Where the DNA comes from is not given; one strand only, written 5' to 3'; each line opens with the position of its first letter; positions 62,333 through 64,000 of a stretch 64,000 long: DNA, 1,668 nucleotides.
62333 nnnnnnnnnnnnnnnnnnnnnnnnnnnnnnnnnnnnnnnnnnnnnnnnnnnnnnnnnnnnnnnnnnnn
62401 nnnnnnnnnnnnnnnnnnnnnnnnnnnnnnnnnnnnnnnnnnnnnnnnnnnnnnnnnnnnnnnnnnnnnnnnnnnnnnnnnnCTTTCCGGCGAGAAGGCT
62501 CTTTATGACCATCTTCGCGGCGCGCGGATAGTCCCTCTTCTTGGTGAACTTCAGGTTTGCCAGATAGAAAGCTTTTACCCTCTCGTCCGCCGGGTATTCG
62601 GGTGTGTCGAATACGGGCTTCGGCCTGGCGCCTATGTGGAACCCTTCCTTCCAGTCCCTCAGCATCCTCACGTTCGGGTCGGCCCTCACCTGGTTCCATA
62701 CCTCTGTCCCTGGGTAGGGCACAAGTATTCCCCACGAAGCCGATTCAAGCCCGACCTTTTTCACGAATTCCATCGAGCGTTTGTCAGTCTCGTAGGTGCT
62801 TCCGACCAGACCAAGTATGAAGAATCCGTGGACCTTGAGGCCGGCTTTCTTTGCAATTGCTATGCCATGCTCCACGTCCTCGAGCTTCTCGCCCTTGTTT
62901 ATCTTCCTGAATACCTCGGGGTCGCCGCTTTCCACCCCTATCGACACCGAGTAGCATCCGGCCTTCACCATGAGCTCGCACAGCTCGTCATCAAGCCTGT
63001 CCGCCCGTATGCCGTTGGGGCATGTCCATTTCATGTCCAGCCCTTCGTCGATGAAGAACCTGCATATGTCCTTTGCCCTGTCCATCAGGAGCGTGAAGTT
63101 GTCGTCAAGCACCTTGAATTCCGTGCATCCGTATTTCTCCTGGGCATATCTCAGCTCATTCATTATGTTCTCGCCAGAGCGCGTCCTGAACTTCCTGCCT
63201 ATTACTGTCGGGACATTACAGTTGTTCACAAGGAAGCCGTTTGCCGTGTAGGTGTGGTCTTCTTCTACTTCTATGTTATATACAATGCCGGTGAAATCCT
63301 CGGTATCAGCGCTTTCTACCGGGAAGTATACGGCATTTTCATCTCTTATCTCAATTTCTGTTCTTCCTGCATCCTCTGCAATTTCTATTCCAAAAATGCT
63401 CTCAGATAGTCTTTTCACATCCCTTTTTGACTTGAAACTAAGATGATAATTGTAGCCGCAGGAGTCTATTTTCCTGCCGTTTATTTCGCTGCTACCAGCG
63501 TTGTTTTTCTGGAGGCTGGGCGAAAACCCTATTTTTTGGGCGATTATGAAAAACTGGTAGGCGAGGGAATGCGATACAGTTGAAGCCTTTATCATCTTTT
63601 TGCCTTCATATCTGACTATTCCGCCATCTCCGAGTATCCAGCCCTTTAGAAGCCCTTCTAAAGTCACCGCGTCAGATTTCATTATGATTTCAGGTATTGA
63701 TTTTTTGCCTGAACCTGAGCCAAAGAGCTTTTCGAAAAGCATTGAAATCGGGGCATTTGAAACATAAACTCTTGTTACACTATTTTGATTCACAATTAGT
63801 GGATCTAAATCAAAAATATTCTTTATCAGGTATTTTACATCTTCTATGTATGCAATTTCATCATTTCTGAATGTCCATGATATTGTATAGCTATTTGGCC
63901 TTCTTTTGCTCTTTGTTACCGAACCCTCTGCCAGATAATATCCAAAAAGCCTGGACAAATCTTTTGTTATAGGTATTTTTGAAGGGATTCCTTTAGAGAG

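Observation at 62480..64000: Intein with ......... endonuclease inserted inside the CxxxCxxC iron-sulfur motif of a radical SAM glycan-modification enzyme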

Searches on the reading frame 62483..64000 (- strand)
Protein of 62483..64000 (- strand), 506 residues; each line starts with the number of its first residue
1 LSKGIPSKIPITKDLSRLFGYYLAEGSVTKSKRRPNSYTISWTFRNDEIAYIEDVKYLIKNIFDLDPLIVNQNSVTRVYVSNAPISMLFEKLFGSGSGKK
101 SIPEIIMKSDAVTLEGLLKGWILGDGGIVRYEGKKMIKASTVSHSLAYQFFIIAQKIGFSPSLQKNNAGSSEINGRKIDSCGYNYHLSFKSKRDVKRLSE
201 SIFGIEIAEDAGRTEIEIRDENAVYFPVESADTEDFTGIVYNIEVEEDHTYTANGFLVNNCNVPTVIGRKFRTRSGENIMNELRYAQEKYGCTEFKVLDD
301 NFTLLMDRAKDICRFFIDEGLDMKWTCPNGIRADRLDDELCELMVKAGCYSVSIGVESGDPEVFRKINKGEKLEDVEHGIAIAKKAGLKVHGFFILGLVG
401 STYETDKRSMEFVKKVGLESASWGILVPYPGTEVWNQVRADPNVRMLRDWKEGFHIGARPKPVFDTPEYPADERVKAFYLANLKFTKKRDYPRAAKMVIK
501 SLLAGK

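Call 3: search_protein_families(library=pfam, proteins=[window:62483-64000:-], max_evalue=0.01)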
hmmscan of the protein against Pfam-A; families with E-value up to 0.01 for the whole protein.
window:62483-64000:- (506 aa): 2 families
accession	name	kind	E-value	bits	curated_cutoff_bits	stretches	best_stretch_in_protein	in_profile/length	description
PF04055.27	Radical_SAM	-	6.5e-17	62.6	29.5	1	261-412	14-165/166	Radical SAM superfamily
PF14528.11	LAGLIDADG_3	-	1.6e-09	38.3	22.5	1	116-201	5-80/82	LAGLIDADG-like domain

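Call 4: search_protein_families(library=ncbifam, proteins=[window:62483-64000:-], max_evalue=0.01)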
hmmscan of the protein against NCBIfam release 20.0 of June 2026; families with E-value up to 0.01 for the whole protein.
window:62483-64000:- (506 aa): 30 families (the best 25 are shown)
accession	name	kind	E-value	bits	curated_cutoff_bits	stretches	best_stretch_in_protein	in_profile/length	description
TIGR03471.1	HpnJ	equivalog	4.1e-33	115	577.6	1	264-441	216-390/472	hopanoid biosynthesis associated radical SAM protein HpnJ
TIGR04479.1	bcpD_PhpK_rSAM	subfamily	2.2e-27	95.6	600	1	259-415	255-408/504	PhpK family radical SAM P-methyltransferase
NF033070.1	rSAM_AprD4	equivalog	2.8e-27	95.7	500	1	261-436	213-388/456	AprD4 family radical SAM diol-dehydratase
NF038361.1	rSAM_Sden_1168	equivalog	7.2e-25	87.5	575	1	263-437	299-472/560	Sden_1168 family B12-binding radical SAM P-methyltransferase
NF050148.1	rSAM_ApyD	equivalog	5e-21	74.8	750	1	256-438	210-393/645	RiPP biosynthesis radical SAM protein ApyD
TIGR04014.1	B12_SAM_MJ_0865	equivalog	9.3e-17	60.9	360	1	260-442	175-362/434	methyl-coenzyme M reductase glutamine C-methyltransferase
TIGR04072.2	rSAM_ladder_B12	equivalog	4.5e-13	48.6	360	1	260-416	195-349/443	lipid biosynthesis B12-binding/radical SAM protein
NF045703.1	rSAM_Tes_intein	exception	1.2e-12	46.5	1700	1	3-354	359-704/1040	tetraether lipid synthase Tes, intein-containing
TIGR02026.1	BchE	equivalog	1.3e-12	47.3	481.35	1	268-445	216-394/497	magnesium-protoporphyrin IX monomethyl ester anaerobic oxidative cyclase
TIGR04385.1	B12_rSAM_cofa1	equivalog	2.4e-12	46.8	450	1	256-448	206-392/438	B12 lower ligand biosynthesis radical SAM protein BzaD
NF045585.1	rSAM_slr0320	equivalog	3.7e-12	45.5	775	1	261-390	251-381/511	photosystem II high light acclimation radical SAM protein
TIGR04013.1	B12_SAM_MJ_1487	hypoth_equivalog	5.1e-12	45.3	251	1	327-441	243-360/382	TIGR04013 family B12-binding domain/radical SAM domain-containing protein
NF011303.0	PRK14715.1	equivalog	1.3e-06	25.8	1585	1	13-134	1118-1234/1627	DNA-directed DNA polymerase II large subunit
TIGR01211.1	ELP3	subfamily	1.6e-06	26.9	350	1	332-410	200-278/522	tRNA uridine(34) 5-carboxymethylaminomethyl modification radical SAM/GNAT enzyme Elp3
TIGR03975.1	rSAM_ocin_1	subfamily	1.8e-06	26.8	281.85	1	269-391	288-405/606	RiPP maturation radical SAM C-methyltransferase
TIGR01443.1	intein_Cterm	domain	4.3e-06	26.8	15.6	1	240-261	2-24/24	intein C-terminal splicing region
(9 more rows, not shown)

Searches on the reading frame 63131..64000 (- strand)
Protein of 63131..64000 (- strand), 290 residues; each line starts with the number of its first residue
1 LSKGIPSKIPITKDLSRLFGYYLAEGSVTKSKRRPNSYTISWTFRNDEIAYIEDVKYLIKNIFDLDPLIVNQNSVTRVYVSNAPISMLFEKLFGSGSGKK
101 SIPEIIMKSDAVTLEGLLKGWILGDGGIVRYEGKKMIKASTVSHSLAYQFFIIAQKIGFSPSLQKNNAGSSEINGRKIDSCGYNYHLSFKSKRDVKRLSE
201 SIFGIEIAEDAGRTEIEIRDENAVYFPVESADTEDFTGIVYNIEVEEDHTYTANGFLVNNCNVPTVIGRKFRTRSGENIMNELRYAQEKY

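Call 54: search_protein_representatives(protein=window:63131-64000:-)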
Query: 290 residues. Proteins with E-value up to 0.001 (for the whole library): 5752; up to 1e-10: 1601; up to 1e-30: 20. The best 150 are listed.
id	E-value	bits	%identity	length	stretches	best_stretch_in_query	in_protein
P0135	1.3e-91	323.1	53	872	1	3-290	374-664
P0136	6.1e-46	173.2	39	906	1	4-290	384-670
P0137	6.1e-45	169.9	29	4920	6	5-264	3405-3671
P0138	2.2e-43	164.8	29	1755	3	13-263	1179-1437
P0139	9.9e-43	162.7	41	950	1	9-278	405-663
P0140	3.1e-41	157.8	40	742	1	6-263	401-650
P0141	3.4e-39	151.1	36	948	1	3-289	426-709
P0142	3.5e-38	147.8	31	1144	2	3-264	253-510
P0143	2.2e-37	145.1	37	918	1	2-285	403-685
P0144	1.6e-36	142.4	32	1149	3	4-263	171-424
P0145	7.0e-36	140.2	30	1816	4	14-263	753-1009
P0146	1.1e-34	136.3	33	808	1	3-262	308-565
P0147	1.5e-33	132.6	42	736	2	5-154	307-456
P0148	3.3e-33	131.4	30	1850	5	11-269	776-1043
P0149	5.2e-33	130.8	36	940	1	5-287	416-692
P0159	9.7e-30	120.1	35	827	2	4-218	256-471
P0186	1.3e-27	113.1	33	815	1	4-284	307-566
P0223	7.8e-25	104.0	32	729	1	5-268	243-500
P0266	6.3e-23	97.8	28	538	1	12-262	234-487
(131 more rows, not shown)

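Call 60: search_protein_families(library=ncbifam, proteins=[P0136, P0139, P0141, P0144, P0146, P0149, P0159, P0186, P0223, P0266], max_evalue=1e-8)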
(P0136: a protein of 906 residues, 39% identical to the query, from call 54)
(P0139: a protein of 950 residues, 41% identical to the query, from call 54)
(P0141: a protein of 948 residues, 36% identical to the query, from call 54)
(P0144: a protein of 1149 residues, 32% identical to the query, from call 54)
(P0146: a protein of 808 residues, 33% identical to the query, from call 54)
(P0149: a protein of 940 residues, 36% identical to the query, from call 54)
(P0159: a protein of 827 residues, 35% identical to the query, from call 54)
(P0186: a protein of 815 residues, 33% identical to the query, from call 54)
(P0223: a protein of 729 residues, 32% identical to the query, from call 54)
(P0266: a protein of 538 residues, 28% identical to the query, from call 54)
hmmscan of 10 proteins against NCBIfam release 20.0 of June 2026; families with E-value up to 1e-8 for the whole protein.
P0136 (906 aa): 17 families
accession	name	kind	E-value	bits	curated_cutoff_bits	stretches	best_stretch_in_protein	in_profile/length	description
TIGR03471.1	HpnJ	equivalog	7.4e-35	120.7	577.6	2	648-841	221-412/472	hopanoid biosynthesis associated radical SAM protein HpnJ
TIGR02026.1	BchE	equivalog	4.1e-29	101.8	481.35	1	14-188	22-210/497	magnesium-protoporphyrin IX monomethyl ester anaerobic oxidative cyclase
TIGR04013.1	B12_SAM_MJ_1487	hypoth_equivalog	7.3e-29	100.8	251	1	17-190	13-169/382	TIGR04013 family B12-binding domain/radical SAM domain-containing protein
NF045703.1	rSAM_Tes_intein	exception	5.2e-25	87.4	1700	1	215-637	204-613/1040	tetraether lipid synthase Tes, intein-containing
TIGR04479.1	bcpD_PhpK_rSAM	subfamily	2.1e-24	85.8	600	1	646-798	261-413/504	PhpK family radical SAM P-methyltransferase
TIGR04072.2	rSAM_ladder_B12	equivalog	2.8e-23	82.3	360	2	8-188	12-196/443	lipid biosynthesis B12-binding/radical SAM protein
NF050148.1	rSAM_ApyD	equivalog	2.2e-21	75.9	750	1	39-189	69-216/645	RiPP biosynthesis radical SAM protein ApyD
TIGR04014.1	B12_SAM_MJ_0865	equivalog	7.7e-19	67.8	360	1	647-819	182-361/434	methyl-coenzyme M reductase glutamine C-methyltransferase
NF033070.1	rSAM_AprD4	equivalog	9.2e-19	67.6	500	1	640-825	212-399/456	AprD4 family radical SAM diol-dehydratase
TIGR04367.1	HpnR_B12_rSAM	equivalog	1.2e-18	67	650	1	12-214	20-231/490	hopanoid C-3 methylase HpnR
TIGR04385.1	B12_rSAM_cofa1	equivalog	2.3e-17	63.3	450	1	634-778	204-348/438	B12 lower ligand biosynthesis radical SAM protein BzaD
TIGR04295.1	B12_rSAM_oligo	hypoth_equivalog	5.4e-16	58.3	400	0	13-188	24-216/422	TIGR04295 family B12-binding domain-containing radical SAM protein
TIGR04190.1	B12_SAM_Ta0216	equivalog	4.2e-15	55.3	500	1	10-188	33-235/554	TIGR04190 family B12-binding domain/radical SAM domain protein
NF033712.0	B12_rSAM_KedN5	subfamily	9.2e-13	47.3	700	1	44-192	58-215/624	KedN5 family methylcobalamin-dependent radical SAM C-methyltransferase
TIGR03975.1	rSAM_ocin_1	subfamily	2.6e-12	46.1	281.85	1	38-159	118-243/606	RiPP maturation radical SAM C-methyltransferase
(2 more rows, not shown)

P0139 (950 aa): 12 families
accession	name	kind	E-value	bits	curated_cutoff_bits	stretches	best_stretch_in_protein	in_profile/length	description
TIGR04072.2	rSAM_ladder_B12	equivalog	2e-20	72.9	360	0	661-844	203-383/443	lipid biosynthesis B12-binding/radical SAM protein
TIGR03471.1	HpnJ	equivalog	9e-19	67.7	577.6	1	50-242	58-246/472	hopanoid biosynthesis associated radical SAM protein HpnJ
TIGR04013.1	B12_SAM_MJ_1487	hypoth_equivalog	1.1e-17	63.9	251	1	59-209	43-169/382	TIGR04013 family B12-binding domain/radical SAM domain-containing protein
NF011303.0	PRK14715.1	equivalog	2e-17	61.7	1585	1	232-524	949-1228/1627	DNA-directed DNA polymerase II large subunit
NF050148.1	rSAM_ApyD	equivalog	1.8e-13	49.8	750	1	41-208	57-216/645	RiPP biosynthesis radical SAM protein ApyD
NF033712.0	B12_rSAM_KedN5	subfamily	1.3e-11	43.5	700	1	90-211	94-215/624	KedN5 family methylcobalamin-dependent radical SAM C-methyltransferase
TIGR03975.1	rSAM_ocin_1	subfamily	3.4e-11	42.4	281.85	1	103-208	177-282/606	RiPP maturation radical SAM C-methyltransferase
NF038361.1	rSAM_Sden_1168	equivalog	1.1e-10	40.8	575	1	60-272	140-364/560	Sden_1168 family B12-binding radical SAM P-methyltransferase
TIGR02026.1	BchE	equivalog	4e-10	39.2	481.35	0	89-207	94-210/497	magnesium-protoporphyrin IX monomethyl ester anaerobic oxidative cyclase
TIGR04385.1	B12_rSAM_cofa1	equivalog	8.1e-10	38.5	450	0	88-233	100-234/438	B12 lower ligand biosynthesis radical SAM protein BzaD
TIGR04190.1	B12_SAM_Ta0216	equivalog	2.6e-09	36.2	500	1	70-208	93-236/554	TIGR04190 family B12-binding domain/radical SAM domain protein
TIGR04479.1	bcpD_PhpK_rSAM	subfamily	6.1e-09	34.8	600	0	114-245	178-293/504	PhpK family radical SAM P-methyltransferase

P0141 (948 aa): 18 families
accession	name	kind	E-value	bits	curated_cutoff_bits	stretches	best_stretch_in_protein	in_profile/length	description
TIGR03471.1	HpnJ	equivalog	5.3e-97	325.6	577.6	2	687-939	220-469/472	hopanoid biosynthesis associated radical SAM protein HpnJ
TIGR02026.1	BchE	equivalog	2.1e-39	135.7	481.35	2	30-224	19-210/497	magnesium-protoporphyrin IX monomethyl ester anaerobic oxidative cyclase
NF045703.1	rSAM_Tes_intein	exception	6e-32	110.4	1700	1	269-685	213-613/1040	tetraether lipid synthase Tes, intein-containing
NF038361.1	rSAM_Sden_1168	equivalog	1.5e-23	83.2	575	1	687-861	303-478/560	Sden_1168 family B12-binding radical SAM P-methyltransferase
TIGR04479.1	bcpD_PhpK_rSAM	subfamily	1.1e-21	76.8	600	1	681-838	255-413/504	PhpK family radical SAM P-methyltransferase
NF050148.1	rSAM_ApyD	equivalog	1.7e-17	63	750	1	688-854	222-391/645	RiPP biosynthesis radical SAM protein ApyD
TIGR04072.2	rSAM_ladder_B12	equivalog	7.3e-16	57.8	360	1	689-865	204-381/443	lipid biosynthesis B12-binding/radical SAM protein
NF033070.1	rSAM_AprD4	equivalog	1e-15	57.6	500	1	713-864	243-398/456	AprD4 family radical SAM diol-dehydratase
TIGR04367.1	HpnR_B12_rSAM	equivalog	3.3e-15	55.6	650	1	33-224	22-202/490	hopanoid C-3 methylase HpnR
NF011303.0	PRK14715.1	equivalog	1.5e-14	52.1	1585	1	430-619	1113-1305/1627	DNA-directed DNA polymerase II large subunit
TIGR04013.1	B12_SAM_MJ_1487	hypoth_equivalog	1e-13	50.9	251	0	64-229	33-172/382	TIGR04013 family B12-binding domain/radical SAM domain-containing protein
NF033712.0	B12_rSAM_KedN5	subfamily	1.2e-12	46.9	700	1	71-224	60-211/624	KedN5 family methylcobalamin-dependent radical SAM C-methyltransferase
TIGR03975.1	rSAM_ocin_1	subfamily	3.4e-12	45.7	281.85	0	111-224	167-281/606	RiPP maturation radical SAM C-methyltransferase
TIGR04190.1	B12_SAM_Ta0216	equivalog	5.7e-12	45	500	1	33-224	37-235/554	TIGR04190 family B12-binding domain/radical SAM domain protein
TIGR04014.1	B12_SAM_MJ_0865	equivalog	1.7e-11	43.6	360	0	760-835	262-337/434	methyl-coenzyme M reductase glutamine C-methyltransferase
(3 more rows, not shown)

P0144 (1149 aa): 9 families
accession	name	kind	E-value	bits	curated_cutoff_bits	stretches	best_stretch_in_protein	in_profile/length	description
NF011491.0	PRK14898.1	equivalog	7e-26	90.5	783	2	457-813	69-423/860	DNA-directed RNA polymerase subunit A''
TIGR04317.1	W_rSAM_matur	equivalog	3.8e-20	72.3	380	1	883-1097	55-271/349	tungsten cofactor oxidoreductase radical SAM maturase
TIGR01445.1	intein_Nterm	domain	8.9e-19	68.3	24.5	0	466-557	3-81/83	intein N-terminal splicing region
NF011302.0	PRK14714.1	equivalog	1.1e-14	53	1791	1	466-612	934-1074/1350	DNA-directed DNA polymerase II large subunit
NF033640.1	N_Twi_rSAM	subfamily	1.5e-13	50.6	170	0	883-1016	176-317/398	twitch domain-containing radical SAM protein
NF011287.0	PRK14698.1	equivalog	1.9e-12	46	1238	1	501-808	277-557/1017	V-type ATP synthase subunit A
TIGR01443.1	intein_Cterm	domain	1.2e-10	41.3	15.6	0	400-422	1-24/24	intein C-terminal splicing region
NF038283.1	viperin_w_prok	equivalog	1.3e-10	40.9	180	1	882-991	57-172/281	viperin family antiviral radical SAM protein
NF005852.0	PRK07773.1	equivalog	7.1e-10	37.8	780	0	81-137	441-494/886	replicative DNA helicase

P0146 (808 aa): 8 families
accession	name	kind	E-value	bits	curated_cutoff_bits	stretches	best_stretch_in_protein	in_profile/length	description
TIGR04337.1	AmmeMemoSam_rS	hypoth_equivalog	3.9e-90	302.2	220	2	561-804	83-330/349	AmmeMemoRadiSam system radical SAM enzyme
NF045703.1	rSAM_Tes_intein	exception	1.1e-25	89.7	1700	1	87-625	144-672/1040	tetraether lipid synthase Tes, intein-containing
NF011418.0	PRK14845.1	equivalog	4.4e-15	54.5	756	1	83-498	9-307/1049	translation initiation factor IF-2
NF011303.0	PRK14715.1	equivalog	7e-14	49.9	1585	1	163-512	971-1318/1627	DNA-directed DNA polymerase II large subunit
TIGR04041.1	activase_YjjW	hypoth_equivalog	5e-12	45.8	250.2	1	582-726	93-239/276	YjjW family glycine radical enzyme activase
NF011287.0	PRK14698.1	equivalog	1.7e-09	36.3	1238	1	299-461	370-530/1017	V-type ATP synthase subunit A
NF011491.0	PRK14898.1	equivalog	2.3e-09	35.9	783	1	149-456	138-376/860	DNA-directed RNA polymerase subunit A''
TIGR02493.1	PFLA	equivalog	8.5e-09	35.1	231.75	0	597-714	67-186/235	pyruvate formate-lyase-activating protein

P0149 (940 aa): 10 families
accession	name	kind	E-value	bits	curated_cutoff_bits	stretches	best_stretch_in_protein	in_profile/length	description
TIGR03471.1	HpnJ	equivalog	5.6e-43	147.5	577.6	2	662-914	211-458/472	hopanoid biosynthesis associated radical SAM protein HpnJ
TIGR02026.1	BchE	equivalog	9.4e-30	103.9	481.35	2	675-900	218-437/497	magnesium-protoporphyrin IX monomethyl ester anaerobic oxidative cyclase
NF045703.1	rSAM_Tes_intein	exception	4.3e-27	94.3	1700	1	260-665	215-612/1040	tetraether lipid synthase Tes, intein-containing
TIGR04479.1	bcpD_PhpK_rSAM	subfamily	2.3e-19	69.2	600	1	674-814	264-403/504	PhpK family radical SAM P-methyltransferase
TIGR04014.1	B12_SAM_MJ_0865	equivalog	3.7e-12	45.8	360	1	723-848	239-360/434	methyl-coenzyme M reductase glutamine C-methyltransferase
TIGR04072.2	rSAM_ladder_B12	equivalog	1.5e-11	43.6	360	0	675-814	205-343/443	lipid biosynthesis B12-binding/radical SAM protein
TIGR03975.1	rSAM_ocin_1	subfamily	1.5e-11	43.5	281.85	0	98-229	149-281/606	RiPP maturation radical SAM C-methyltransferase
NF050148.1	rSAM_ApyD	equivalog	5.8e-11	41.5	750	0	672-845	221-392/645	RiPP biosynthesis radical SAM protein ApyD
TIGR04013.1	B12_SAM_MJ_1487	hypoth_equivalog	6.3e-11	41.7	251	0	735-845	247-356/382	TIGR04013 family B12-binding domain/radical SAM domain-containing protein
TIGR04367.1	HpnR_B12_rSAM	equivalog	3.2e-09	35.8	650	0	31-229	16-202/490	hopanoid C-3 methylase HpnR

P0159 (827 aa): 0 families

P0186 (815 aa): 7 families
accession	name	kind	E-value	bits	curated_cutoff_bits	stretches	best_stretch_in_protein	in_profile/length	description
TIGR04337.1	AmmeMemoSam_rS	hypoth_equivalog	2.1e-76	257.1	220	2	540-798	82-335/349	AmmeMemoRadiSam system radical SAM enzyme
TIGR04041.1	activase_YjjW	hypoth_equivalog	1.1e-15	57.8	250.2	1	587-720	114-248/276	YjjW family glycine radical enzyme activase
NF048010.1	SfplDhtActHpsHDes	equivalog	1.5e-13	50.2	430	1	585-712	135-265/298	(2S)-3-sulfopropanediol dehydratase activating enzyme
TIGR02493.1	PFLA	equivalog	1e-12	47.9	231.75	1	575-700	60-187/235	pyruvate formate-lyase-activating protein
TIGR02494.1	PFLE_PFLC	subfamily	1.3e-09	37.8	174.35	1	588-712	130-256/293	glycyl-radical enzyme activating protein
NF033719.1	ind_deCO2_activ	equivalog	2.3e-09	37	425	1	552-699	103-248/302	indoleacetate decarboxylase activase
NF045703.1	rSAM_Tes_intein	exception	4e-09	34.9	1700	0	92-465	149-514/1040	tetraether lipid synthase Tes, intein-containing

P0223 (729 aa): 6 families
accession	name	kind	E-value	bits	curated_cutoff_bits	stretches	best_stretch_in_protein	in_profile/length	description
NF033668.1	rSAM_PA0069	hypoth_equivalog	1.6e-43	149.1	360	1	511-686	97-277/348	PA0069 family radical SAM protein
NF038136.1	rSAM_Rv_intein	exception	2.5e-37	129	700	1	482-715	324-574/574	intein-containing Rv2578c family radical SAM protein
NF038135.1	rSAM_Rv2578c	equivalog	8.6e-37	126.8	430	1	5-714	61-316/317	Rv2578c family radical SAM protein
TIGR04470.1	rSAM_mob_pairB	equivalog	2.9e-35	122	410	1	471-714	16-254/285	radical SAM mobile pair protein B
NF045703.1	rSAM_Tes_intein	exception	5.4e-15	54.3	1700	1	170-497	290-615/1040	tetraether lipid synthase Tes, intein-containing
NF011303.0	PRK14715.1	equivalog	1.4e-10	39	1585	1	227-398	1095-1259/1627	DNA-directed DNA polymerase II large subunit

P0266 (538 aa): 4 families
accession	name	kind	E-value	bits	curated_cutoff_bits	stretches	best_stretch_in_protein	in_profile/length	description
NF045703.1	rSAM_Tes_intein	exception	5.5e-18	64.2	1700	1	44-536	189-668/1040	tetraether lipid synthase Tes, intein-containing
NF011303.0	PRK14715.1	equivalog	1.7e-13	48.6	1585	1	97-402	985-1277/1627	DNA-directed DNA polymerase II large subunit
NF011491.0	PRK14898.1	equivalog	7.9e-13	47.3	783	1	65-426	134-423/860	DNA-directed RNA polymerase subunit A''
NF011287.0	PRK14698.1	equivalog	4.9e-09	34.8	1238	1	232-392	388-537/1017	V-type ATP synthase subunit A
